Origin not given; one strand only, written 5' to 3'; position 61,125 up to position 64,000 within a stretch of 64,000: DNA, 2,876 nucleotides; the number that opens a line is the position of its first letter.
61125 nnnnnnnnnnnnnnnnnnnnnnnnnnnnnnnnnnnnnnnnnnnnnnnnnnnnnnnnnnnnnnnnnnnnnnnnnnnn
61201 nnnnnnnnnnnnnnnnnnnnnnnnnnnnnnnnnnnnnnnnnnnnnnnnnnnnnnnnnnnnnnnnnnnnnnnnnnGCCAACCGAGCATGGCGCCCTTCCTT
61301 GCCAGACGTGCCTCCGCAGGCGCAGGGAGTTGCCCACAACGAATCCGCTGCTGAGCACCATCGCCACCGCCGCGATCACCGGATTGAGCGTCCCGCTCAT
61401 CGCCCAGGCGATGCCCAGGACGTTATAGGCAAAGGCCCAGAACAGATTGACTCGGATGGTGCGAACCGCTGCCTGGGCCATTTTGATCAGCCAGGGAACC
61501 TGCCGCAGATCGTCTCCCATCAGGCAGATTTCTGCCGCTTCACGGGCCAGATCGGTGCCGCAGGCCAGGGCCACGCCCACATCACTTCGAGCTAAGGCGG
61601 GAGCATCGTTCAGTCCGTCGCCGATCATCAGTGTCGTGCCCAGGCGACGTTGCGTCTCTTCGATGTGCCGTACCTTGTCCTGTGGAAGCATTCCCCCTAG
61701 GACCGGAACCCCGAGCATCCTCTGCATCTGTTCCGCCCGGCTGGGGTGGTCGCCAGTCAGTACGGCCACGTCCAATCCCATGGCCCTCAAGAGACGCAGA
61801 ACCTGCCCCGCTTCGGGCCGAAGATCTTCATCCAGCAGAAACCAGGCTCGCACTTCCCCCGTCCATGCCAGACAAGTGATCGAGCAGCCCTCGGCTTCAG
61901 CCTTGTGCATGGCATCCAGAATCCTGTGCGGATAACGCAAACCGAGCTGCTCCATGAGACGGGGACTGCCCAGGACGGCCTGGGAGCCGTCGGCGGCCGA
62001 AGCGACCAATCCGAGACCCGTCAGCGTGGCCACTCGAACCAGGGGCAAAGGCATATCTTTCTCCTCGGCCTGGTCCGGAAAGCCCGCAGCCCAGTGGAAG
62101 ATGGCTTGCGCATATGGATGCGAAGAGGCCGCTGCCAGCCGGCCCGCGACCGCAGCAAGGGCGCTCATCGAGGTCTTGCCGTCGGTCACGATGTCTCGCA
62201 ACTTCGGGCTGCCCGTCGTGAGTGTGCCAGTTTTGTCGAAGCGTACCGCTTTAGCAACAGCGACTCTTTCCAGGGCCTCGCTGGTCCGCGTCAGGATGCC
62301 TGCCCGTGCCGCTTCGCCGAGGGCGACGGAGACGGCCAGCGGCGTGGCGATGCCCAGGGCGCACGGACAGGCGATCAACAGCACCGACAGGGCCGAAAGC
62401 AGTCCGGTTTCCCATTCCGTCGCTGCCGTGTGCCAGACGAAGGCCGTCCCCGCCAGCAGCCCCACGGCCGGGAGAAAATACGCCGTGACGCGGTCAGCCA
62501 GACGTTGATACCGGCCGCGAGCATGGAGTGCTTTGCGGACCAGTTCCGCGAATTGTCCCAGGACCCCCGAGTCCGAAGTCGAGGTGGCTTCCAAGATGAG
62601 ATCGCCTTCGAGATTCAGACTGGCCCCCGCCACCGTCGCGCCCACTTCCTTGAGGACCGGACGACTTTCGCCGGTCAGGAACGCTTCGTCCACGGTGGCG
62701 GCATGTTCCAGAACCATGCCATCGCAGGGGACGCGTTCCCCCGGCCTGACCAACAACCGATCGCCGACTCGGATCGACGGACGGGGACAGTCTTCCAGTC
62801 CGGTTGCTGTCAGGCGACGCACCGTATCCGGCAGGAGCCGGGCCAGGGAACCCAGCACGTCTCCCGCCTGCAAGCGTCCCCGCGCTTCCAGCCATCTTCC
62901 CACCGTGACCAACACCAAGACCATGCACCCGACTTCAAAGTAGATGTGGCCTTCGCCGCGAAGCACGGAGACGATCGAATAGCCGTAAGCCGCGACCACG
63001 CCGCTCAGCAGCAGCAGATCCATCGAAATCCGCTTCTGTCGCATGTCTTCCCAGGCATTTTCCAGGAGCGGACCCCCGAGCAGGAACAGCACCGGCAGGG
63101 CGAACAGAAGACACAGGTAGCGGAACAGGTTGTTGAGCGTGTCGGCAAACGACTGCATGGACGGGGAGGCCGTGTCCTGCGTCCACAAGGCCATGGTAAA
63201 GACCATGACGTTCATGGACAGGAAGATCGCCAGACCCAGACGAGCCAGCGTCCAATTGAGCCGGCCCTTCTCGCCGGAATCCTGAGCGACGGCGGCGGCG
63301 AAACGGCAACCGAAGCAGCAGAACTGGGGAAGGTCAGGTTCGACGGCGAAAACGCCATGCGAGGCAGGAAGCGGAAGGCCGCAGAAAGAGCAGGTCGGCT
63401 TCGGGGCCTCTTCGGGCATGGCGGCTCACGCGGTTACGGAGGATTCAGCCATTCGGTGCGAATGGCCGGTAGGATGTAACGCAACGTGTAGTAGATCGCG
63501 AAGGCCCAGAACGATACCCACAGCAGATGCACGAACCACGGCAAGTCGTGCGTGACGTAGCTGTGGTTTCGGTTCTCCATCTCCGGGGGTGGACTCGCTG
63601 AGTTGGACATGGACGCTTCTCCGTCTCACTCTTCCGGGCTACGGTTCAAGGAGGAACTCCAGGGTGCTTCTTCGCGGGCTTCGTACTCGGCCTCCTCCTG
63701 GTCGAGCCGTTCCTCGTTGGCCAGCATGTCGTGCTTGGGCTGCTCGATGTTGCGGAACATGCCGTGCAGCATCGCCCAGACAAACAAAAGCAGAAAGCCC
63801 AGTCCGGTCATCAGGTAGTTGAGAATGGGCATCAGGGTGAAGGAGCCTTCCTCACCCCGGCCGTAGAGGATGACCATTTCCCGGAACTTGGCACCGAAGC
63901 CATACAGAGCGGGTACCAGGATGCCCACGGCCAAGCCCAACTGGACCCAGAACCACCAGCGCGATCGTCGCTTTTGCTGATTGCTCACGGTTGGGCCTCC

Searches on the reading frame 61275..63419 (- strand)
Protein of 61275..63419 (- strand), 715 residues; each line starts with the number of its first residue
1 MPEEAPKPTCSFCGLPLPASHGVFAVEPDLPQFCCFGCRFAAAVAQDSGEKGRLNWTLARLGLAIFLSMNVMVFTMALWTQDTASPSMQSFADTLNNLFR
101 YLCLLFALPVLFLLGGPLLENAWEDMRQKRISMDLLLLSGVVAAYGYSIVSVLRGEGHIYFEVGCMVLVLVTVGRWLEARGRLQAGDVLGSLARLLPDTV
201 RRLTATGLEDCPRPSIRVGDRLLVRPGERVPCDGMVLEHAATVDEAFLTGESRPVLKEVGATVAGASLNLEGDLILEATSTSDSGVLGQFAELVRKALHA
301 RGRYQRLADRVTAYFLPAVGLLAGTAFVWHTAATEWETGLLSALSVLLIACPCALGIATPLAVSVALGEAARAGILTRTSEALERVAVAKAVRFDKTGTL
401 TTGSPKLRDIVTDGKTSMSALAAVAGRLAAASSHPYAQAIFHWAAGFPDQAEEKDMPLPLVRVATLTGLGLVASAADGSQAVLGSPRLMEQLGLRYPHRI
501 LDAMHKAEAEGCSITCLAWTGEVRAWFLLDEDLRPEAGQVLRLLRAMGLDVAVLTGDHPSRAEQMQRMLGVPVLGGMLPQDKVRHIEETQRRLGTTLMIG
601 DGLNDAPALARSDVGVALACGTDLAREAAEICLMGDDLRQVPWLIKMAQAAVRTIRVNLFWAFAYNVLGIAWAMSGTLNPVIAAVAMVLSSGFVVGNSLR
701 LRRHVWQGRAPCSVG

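Call 10: search_protein_families(library=pfam, proteins=[window:61275-63419:-], max_evalue=0.01)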
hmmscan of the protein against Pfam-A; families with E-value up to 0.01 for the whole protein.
window:61275-63419:- (715 aa): 4 families
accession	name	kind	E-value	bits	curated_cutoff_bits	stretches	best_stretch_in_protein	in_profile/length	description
PF00122.25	E1-E2_ATPase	-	7.9e-47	159.5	28.1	1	195-372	2-180/181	E1-E2 ATPase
PF00702.32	Hydrolase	-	2.1e-27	97.2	26.4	1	390-612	2-190/191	haloacid dehalogenase-like hydrolase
PF08282.18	Hydrolase_3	-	0.0034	17.6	20.9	1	588-630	198-240/255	haloacid dehalogenase-like hydrolase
PF06664.17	WLS-like_TM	-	0.0054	16.5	28.3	1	33-149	86-184/247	Wntless-like, transmembrane domain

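Call 62: search_protein_families(library=ncbifam, proteins=[window:61275-63419:-], max_evalue=0.01)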
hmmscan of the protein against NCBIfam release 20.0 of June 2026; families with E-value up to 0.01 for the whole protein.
window:61275-63419:- (715 aa): 22 families
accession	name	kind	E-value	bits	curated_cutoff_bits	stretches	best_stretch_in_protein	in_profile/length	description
TIGR01525.1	ATPase-IB_hvy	subfamily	2e-147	492.5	346.25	1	133-701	1-560/560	heavy metal translocating P-type ATPase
TIGR01511.1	ATPase-IB1_Cu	subfamily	1.7e-138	462.9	397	1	115-702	2-542/542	copper-translocating P-type ATPase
TIGR01512.1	ATPase-IB2_Cd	subfamily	8.2e-109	364.5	313.5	2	162-442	19-281/494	cadmium family heavy metal-translocating P-type ATPase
NF007952.0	PRK10671.1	equivalog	1.8e-106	357.3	1316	1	102-704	225-834/838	copper-exporting P-type ATPase CopA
NF008262.1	PRK11033.1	equivalog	1.3e-85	288.4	1005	1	165-703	199-729/731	zinc/cadmium/mercury/lead-transporting ATPase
NF033775.1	P_type_ZntA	exception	6.2e-74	249.6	1240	1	165-703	204-730/732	Zn(II)/Cd(II)/Pb(II) translocating P-type ATPase ZntA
TIGR01494.1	ATPase_P-type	subfamily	3e-70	237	62.3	2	167-420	2-243/478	HAD-IC family P-type ATPase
TIGR01647.1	ATPase-IIIA_H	equivalog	1.9e-37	128.9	615.5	2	168-571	66-481/755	plasma-membrane proton-efflux P-type ATPase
TIGR01497.1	kdpB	equivalog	1.2e-36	126.1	527.9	1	179-633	89-548/675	potassium-transporting ATPase subunit KdpB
NF010609.0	PRK14010.1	equivalog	5.3e-26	91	1323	1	178-632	87-542/673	K(+)-transporting ATPase subunit B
TIGR01517.1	ATPase-IIB_Ca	equivalog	5.1e-21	74.6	507.05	2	573-677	607-711/882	calcium-translocating P-type ATPase, PMCA-type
TIGR01657.1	P-ATPase-V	hypoth_equivalog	3.5e-20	71.2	618.25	3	563-619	771-828/1055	ATP13A2 family polyamine export P-type ATPase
TIGR01522.1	ATPase-IIA2_Ca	equivalog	7.4e-19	67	798.3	2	573-641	567-636/854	calcium-transporting P-type ATPase, PMR1-type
TIGR01523.1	ATPase-IID_K-Na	equivalog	1.6e-17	62.4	645.05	2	578-639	676-738/997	potassium/sodium efflux P-type ATPase, fungal-type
TIGR01116.1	ATPase-IIA1_Ca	equivalog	2e-16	59.3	703.4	1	572-638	523-588/799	calcium-translocating P-type ATPase, SERCA-type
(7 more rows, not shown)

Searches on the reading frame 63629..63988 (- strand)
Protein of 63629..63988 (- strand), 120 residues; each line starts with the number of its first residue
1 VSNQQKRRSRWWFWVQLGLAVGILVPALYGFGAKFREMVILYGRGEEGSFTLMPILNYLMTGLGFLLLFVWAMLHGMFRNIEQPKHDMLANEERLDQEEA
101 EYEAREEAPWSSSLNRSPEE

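Call 10: search_protein_families(library=pfam, proteins=[window:63629-63988:-], max_evalue=0.01)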
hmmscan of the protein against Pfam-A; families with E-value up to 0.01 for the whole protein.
window:63629-63988:- (120 aa): 1 family
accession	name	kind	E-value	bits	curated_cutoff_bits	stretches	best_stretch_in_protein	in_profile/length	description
PF03597.20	FixS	-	0.0035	17.5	23.1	1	59-90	11-42/44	Cytochrome oxidase maturation protein cbb3-type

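Call 62: search_protein_families(library=ncbifam, proteins=[window:63629-63988:-], max_evalue=0.01)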
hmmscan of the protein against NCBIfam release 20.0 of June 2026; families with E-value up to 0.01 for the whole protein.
window:63629-63988:- (120 aa): 0 families
